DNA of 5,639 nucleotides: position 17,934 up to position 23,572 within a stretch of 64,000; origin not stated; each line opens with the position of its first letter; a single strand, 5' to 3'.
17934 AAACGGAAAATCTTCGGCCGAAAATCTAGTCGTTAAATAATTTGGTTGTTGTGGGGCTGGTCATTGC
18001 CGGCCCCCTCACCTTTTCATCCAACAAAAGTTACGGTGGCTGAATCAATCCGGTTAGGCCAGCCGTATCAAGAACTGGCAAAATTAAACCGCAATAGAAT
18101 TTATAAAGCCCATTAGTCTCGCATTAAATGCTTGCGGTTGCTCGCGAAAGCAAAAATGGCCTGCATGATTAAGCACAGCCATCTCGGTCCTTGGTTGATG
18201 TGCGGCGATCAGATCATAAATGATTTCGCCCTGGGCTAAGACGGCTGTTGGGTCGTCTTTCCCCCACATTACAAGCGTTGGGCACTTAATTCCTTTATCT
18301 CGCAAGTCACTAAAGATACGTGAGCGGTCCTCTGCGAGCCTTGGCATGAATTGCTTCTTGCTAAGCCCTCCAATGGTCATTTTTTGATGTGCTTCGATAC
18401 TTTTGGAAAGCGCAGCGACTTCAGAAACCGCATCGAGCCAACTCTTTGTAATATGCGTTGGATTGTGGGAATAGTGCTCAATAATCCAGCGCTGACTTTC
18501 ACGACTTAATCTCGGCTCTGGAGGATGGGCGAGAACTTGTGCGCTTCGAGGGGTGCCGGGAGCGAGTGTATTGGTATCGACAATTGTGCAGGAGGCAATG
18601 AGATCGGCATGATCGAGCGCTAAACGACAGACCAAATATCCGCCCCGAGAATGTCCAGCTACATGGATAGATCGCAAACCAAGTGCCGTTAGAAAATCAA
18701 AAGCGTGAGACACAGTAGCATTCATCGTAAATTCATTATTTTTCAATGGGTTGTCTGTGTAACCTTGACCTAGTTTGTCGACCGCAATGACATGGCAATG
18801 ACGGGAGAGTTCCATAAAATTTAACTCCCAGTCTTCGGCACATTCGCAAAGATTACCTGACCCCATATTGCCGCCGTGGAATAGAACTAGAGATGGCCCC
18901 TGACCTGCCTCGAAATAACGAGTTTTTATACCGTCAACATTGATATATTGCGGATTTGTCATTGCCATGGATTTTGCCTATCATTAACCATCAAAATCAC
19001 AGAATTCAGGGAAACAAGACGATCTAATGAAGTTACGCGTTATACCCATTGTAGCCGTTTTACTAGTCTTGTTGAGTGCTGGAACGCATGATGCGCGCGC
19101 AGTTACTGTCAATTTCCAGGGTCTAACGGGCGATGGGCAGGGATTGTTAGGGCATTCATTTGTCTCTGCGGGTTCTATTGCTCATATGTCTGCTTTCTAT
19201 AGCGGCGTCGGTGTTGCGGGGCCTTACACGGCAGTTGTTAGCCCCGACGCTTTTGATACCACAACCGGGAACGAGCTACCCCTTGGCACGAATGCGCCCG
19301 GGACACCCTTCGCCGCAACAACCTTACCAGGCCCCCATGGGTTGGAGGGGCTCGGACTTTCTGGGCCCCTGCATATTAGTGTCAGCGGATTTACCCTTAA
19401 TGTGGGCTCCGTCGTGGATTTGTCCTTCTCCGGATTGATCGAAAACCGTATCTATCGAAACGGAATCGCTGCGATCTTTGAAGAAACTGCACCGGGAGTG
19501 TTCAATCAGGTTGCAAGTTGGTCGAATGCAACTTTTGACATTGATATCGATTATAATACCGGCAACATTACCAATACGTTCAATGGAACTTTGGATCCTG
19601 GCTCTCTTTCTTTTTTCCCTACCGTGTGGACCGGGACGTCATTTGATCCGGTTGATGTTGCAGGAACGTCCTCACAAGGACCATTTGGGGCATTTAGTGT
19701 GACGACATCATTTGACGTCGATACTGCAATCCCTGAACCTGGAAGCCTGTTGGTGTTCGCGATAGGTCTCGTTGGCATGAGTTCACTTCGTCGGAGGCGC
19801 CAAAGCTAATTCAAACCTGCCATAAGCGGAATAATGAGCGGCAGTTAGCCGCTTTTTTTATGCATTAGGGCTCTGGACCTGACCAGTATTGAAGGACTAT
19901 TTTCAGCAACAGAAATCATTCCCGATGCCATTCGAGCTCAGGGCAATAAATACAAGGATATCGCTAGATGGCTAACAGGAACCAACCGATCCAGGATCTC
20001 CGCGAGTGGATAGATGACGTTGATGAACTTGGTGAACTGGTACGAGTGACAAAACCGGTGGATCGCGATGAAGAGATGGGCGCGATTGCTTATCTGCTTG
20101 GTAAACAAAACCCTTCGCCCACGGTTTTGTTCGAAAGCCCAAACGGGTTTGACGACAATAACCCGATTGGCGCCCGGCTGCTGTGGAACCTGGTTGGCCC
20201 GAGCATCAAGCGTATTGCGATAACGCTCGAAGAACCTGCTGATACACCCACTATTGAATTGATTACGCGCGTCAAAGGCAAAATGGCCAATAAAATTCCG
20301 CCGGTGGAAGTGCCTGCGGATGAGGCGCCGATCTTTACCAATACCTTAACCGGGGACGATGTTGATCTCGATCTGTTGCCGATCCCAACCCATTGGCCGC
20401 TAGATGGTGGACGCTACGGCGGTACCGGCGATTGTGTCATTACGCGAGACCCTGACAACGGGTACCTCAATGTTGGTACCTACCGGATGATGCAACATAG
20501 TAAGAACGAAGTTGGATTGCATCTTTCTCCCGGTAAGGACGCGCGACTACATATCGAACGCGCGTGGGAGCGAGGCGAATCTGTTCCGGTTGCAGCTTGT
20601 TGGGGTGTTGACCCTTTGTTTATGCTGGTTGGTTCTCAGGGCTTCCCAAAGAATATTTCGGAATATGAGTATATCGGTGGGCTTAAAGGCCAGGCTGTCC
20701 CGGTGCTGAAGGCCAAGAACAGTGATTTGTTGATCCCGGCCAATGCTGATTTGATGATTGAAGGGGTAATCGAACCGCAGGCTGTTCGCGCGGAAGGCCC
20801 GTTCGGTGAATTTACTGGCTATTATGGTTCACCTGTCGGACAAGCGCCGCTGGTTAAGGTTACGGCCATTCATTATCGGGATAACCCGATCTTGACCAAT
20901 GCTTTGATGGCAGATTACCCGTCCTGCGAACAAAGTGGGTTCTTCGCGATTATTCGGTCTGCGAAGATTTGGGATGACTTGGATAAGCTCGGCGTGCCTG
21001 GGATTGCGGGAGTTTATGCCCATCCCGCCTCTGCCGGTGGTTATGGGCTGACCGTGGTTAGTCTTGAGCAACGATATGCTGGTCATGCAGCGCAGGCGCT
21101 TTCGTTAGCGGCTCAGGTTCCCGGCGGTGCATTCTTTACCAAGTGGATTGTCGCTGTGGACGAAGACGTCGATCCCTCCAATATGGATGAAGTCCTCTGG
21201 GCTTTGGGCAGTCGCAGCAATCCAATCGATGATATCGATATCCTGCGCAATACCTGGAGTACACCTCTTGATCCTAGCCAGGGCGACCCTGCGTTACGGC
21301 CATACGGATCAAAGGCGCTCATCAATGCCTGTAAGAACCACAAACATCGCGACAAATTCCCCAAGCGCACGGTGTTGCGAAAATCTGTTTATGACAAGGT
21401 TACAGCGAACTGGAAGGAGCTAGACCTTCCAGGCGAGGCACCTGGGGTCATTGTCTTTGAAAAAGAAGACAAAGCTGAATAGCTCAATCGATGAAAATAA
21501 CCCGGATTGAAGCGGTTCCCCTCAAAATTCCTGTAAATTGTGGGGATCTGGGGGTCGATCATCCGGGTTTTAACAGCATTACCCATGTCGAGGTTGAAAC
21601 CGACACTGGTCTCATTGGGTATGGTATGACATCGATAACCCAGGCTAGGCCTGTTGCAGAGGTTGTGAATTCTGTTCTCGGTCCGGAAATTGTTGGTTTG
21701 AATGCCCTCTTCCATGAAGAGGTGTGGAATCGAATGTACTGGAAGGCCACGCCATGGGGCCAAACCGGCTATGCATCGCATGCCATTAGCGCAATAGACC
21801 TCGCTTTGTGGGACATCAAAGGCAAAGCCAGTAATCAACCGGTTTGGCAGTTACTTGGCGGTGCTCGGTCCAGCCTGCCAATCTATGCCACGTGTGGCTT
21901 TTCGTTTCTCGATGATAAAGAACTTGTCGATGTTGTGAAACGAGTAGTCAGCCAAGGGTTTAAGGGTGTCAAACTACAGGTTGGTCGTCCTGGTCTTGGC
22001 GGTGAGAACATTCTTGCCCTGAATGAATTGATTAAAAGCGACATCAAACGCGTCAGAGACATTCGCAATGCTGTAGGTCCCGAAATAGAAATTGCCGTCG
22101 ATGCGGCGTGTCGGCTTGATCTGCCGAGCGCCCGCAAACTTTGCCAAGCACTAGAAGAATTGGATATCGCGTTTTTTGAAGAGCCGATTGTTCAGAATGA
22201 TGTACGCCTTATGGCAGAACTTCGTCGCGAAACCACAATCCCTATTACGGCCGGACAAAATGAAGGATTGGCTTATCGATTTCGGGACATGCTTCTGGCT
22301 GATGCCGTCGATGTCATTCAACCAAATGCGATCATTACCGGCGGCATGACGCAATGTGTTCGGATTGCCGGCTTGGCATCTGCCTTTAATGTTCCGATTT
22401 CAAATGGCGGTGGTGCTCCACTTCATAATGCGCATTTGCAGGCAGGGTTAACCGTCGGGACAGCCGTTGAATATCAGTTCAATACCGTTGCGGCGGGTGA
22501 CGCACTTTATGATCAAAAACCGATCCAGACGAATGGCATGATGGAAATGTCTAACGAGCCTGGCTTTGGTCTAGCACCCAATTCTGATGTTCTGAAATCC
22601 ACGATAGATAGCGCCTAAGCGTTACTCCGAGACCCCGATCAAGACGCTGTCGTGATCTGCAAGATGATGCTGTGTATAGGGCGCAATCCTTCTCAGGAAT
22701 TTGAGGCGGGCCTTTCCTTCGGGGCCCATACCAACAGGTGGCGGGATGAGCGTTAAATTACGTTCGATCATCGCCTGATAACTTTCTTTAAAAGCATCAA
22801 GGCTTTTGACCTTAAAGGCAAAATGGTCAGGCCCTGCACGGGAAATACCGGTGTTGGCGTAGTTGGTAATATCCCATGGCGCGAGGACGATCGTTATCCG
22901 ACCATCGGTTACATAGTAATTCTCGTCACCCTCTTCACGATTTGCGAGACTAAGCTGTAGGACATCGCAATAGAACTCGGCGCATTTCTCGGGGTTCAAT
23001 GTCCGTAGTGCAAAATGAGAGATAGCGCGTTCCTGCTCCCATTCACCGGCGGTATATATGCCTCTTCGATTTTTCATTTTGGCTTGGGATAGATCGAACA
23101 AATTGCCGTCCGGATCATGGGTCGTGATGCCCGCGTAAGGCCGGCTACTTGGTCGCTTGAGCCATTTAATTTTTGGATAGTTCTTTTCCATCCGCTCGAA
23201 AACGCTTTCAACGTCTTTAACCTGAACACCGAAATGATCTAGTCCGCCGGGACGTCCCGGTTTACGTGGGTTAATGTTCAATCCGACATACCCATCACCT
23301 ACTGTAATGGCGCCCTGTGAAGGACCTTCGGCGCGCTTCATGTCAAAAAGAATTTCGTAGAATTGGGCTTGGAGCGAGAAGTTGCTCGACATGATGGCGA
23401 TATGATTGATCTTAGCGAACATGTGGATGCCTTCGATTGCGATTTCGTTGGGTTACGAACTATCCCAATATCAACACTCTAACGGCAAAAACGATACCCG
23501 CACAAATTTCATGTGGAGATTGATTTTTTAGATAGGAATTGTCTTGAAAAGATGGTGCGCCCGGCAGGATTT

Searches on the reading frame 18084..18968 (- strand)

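Call 46: search_protein_families(library=pfam, proteins=[window:18084-18968:-])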
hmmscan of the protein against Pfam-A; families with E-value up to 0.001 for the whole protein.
window:18084-18968:- (294 aa): 4 families
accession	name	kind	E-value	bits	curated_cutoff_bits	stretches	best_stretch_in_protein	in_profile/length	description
PF00561.26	Abhydrolase_1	-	1.2e-22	81.2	25.8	1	25-274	1-241/245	alpha/beta hydrolase fold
PF12697.13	Abhydrolase_6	-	1.2e-19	72.3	26.3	1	27-283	1-216/217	Alpha/beta hydrolase family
PF12146.15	Hydrolase_4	-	1.2e-08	35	27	1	27-277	7-238/239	Serine aminopeptidase, S33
PF00326.27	Peptidase_S9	-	0.0003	20.8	22.6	0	222-288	138-205/213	Prolyl oligopeptidase family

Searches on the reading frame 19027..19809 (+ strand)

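Call 45: search_protein_families(library=pfam, proteins=[window:19027-19809:+])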
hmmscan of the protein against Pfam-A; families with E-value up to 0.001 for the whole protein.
window:19027-19809:+ (260 aa): 1 family
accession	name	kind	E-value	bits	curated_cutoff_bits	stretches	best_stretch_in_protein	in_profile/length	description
PF07589.16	PEP-CTERM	-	3.6e-05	24.1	20.7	1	234-257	1-24/24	PEP-CTERM motif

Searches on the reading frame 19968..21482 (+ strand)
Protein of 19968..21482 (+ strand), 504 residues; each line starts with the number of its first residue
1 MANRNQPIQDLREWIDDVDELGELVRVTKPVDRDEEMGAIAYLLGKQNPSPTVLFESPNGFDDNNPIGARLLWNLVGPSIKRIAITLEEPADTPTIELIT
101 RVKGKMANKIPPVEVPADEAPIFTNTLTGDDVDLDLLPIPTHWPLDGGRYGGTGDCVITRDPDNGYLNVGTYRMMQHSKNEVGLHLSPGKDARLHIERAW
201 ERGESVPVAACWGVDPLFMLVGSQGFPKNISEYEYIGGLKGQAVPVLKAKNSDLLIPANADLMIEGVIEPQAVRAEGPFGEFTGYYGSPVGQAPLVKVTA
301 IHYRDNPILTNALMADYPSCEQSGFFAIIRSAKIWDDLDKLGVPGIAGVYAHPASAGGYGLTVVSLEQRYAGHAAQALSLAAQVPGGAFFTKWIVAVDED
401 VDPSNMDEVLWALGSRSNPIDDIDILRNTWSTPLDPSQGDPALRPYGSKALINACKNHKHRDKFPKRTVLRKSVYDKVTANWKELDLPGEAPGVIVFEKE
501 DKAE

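Call 45: search_protein_families(library=pfam, proteins=[window:19968-21482:+])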
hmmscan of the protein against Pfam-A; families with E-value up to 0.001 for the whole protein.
window:19968-21482:+ (504 aa): 3 families
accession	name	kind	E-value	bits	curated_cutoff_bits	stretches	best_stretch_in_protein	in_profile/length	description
PF01977.22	UbiD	-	6.1e-64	215.4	23.3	1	115-312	3-201/206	3-octaprenyl-4-hydroxybenzoate carboxy-lyase Rift-related domain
PF20696.2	UbiD_C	-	3.4e-27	95.4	24.2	1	326-454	4-127/127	3-octaprenyl-4-hydroxybenzoate carboxy-lyase C-terminal domain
PF20695.2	UbiD_N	-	4.7e-14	52.7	24.3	1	15-101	1-77/78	3-octaprenyl-4-hydroxybenzoate carboxy-lyase N-terminal domain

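Call 68: search_protein_families(library=ncbifam, proteins=[window:19968-21482:+], max_evalue=0.00001)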
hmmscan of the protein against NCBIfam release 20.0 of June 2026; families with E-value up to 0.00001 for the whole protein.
window:19968-21482:+ (504 aa): 7 families
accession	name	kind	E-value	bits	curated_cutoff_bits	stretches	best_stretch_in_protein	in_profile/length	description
TIGR00148.1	TIGR00148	subfamily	1.3e-85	287.7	244.85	1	11-440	1-424/438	UbiD family decarboxylase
NF041204.1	VdcC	exception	2.3e-84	283.5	650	1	8-456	1-437/467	non-oxidative hydroxyarylic acid decarboxylases subunit C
TIGR02724.1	phenyl_P_beta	equivalog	1.3e-74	251.3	468.95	1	10-485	2-469/472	phenylphosphate carboxylase subunit beta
TIGR03701.1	mena_SCO4490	equivalog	1.4e-66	225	495.9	1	14-427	2-415/433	menaquinone biosynthesis decarboxylase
TIGR02723.1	phenyl_P_alpha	equivalog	9e-57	192.8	564.6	1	10-484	9-478/485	phenylphosphate carboxylase subunit alpha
NF041219.1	BagN_FevL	exception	5.6e-51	173.6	1000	1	7-423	16-438/502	bagremycin/ferroverdin biosynthesis UbiD family decarboxylase BagN/FevL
NF008175.0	PRK10922.1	equivalog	6.1e-50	170.1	788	1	9-487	7-490/497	4-hydroxy-3-polyprenylbenzoate decarboxylase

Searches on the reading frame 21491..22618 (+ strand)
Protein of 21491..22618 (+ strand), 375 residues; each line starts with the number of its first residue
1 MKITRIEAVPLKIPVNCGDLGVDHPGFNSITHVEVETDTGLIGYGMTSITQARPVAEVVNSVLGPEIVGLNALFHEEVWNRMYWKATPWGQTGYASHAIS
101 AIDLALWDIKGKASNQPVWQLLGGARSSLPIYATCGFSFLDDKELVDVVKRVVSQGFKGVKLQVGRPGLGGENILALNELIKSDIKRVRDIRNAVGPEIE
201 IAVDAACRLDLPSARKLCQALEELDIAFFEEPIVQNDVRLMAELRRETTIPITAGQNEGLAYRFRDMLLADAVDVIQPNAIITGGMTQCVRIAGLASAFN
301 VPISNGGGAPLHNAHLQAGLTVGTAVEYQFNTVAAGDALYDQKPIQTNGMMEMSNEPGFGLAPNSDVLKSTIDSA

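Call 45: search_protein_families(library=pfam, proteins=[window:21491-22618:+])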
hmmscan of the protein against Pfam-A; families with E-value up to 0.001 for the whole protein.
window:21491-22618:+ (375 aa): 2 families
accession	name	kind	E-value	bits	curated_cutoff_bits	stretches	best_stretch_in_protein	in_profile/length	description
PF13378.12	MR_MLE_C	-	1.3e-47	162.8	29.4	1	145-366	2-218/219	Enolase C-terminal domain-like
PF02746.21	MR_MLE_N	-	2.8e-17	63.5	22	1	29-123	27-117/117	Mandelate racemase / muconate lactonizing enzyme, N-terminal domain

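Call 68: search_protein_families(library=ncbifam, proteins=[window:21491-22618:+], max_evalue=0.00001)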
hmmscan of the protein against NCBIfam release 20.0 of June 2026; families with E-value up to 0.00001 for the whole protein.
window:21491-22618:+ (375 aa): 13 families
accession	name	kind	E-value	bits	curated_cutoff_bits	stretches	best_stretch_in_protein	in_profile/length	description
NF010624.0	PRK14017.1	equivalog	1.7e-52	178.8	311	1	32-327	17-304/382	galactonate dehydratase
NF040866.1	AraD_Arch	equivalog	2e-52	178.4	650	1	28-369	32-367/372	arabinonate dehydratase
NF047820.1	TalGalacDh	equivalog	1.3e-47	162.5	500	1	31-371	39-364/371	L-talarate/galactarate dehydratase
NF043051.1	ManoateDhtManD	equivalog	7.9e-44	150.1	550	2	23-170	11-156/403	D-mannonate dehydratase ManD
NF011654.0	PRK15072.1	subfamily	3.8e-41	141.3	430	2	22-170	10-156/404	D-galactonate dehydratase family protein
NF040790.2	glucon_galact_dh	equivalog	3.4e-39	134.8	750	1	32-370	27-368/390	bifunctional D-gluconate/D-galactonate dehydratase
NF011968.0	PRK15440.1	equivalog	6.9e-38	130.6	393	1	33-367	62-387/395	L-rhamnonate dehydratase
NF043002.1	HProlDhtase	equivalog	3.8e-24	85.2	500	1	1-370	1-361/366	cis-3-hydroxy-L-proline dehydratase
TIGR02534.1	mucon_cyclo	subfamily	6e-20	71.6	334.95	1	94-369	95-363/368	muconate/chloromuconate family cycloisomerase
NF041118.1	A_G_epim_Thtga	equivalog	5.8e-15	55.3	500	1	32-302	33-286/341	L-Ala-D/L-Glu epimerase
NF042940.1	racemase_DgcA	equivalog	2.4e-11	43.5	400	1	97-303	83-266/323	N-acetyl-D-Glu racemase DgcA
NF002782.0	PRK02901.1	equivalog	6e-10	38.6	288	1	140-296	88-232/328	o-succinylbenzoate synthase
TIGR01928.1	menC_lowGC_arch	equivalog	1.1e-08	34.5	200.65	1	97-298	90-273/325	o-succinylbenzoate synthase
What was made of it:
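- An MR_MLE acid-sugar-dehydratase-like gene lies at 21491-22618 (calls 45, 68).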

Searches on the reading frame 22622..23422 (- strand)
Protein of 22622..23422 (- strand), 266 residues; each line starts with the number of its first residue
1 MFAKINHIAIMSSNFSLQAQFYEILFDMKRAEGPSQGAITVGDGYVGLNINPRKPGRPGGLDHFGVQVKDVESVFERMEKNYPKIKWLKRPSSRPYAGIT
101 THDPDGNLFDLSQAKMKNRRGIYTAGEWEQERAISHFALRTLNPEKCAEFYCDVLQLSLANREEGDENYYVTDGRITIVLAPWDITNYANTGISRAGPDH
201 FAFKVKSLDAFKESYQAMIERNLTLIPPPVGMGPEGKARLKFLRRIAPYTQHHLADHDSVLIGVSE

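Call 45: search_protein_families(library=pfam, proteins=[window:22622-23422:-])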
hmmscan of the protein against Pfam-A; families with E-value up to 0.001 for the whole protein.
window:22622-23422:- (266 aa): 2 families
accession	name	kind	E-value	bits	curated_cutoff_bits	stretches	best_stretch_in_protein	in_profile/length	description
PF00903.31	Glyoxalase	-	4.4e-15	56.6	20.6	2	4-110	1-120/121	Glyoxalase/Bleomycin resistance protein/Dioxygenase superfamily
PF18029.7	Glyoxalase_6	-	0.00047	21.2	23.6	0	138-185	3-53/106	Glyoxalase-like domain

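Call 68: search_protein_families(library=ncbifam, proteins=[window:22622-23422:-], max_evalue=0.00001)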
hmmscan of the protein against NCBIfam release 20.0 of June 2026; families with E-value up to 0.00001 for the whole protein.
window:22622-23422:- (266 aa): 5 families
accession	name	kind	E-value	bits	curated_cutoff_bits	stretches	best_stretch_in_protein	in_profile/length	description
NF050075.1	SMU1112c_YaeR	equivalog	8.7e-08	32.5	140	0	3-90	2-102/125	SMU1112c/YaeR family gloxylase I-like metalloprotein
NF000496.2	Fos_GSH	equivalog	2.7e-07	30.7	180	0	1-119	1-122/136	fosfomycin resistance glutathione transferase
NF041414.1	ArsI_CadI_VOC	equivalog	6.7e-07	29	116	0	7-78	3-74/147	ArsI/CadI family heavy metal resistance metalloenzyme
TIGR00068.2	glyox_I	equivalog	1.2e-06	28.4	120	0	57-115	84-141/143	lactoylglutathione lyase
NF003152.0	PRK04101.1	equivalog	1.9e-06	28.3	171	0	2-124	2-129/139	metallothiol transferase FosB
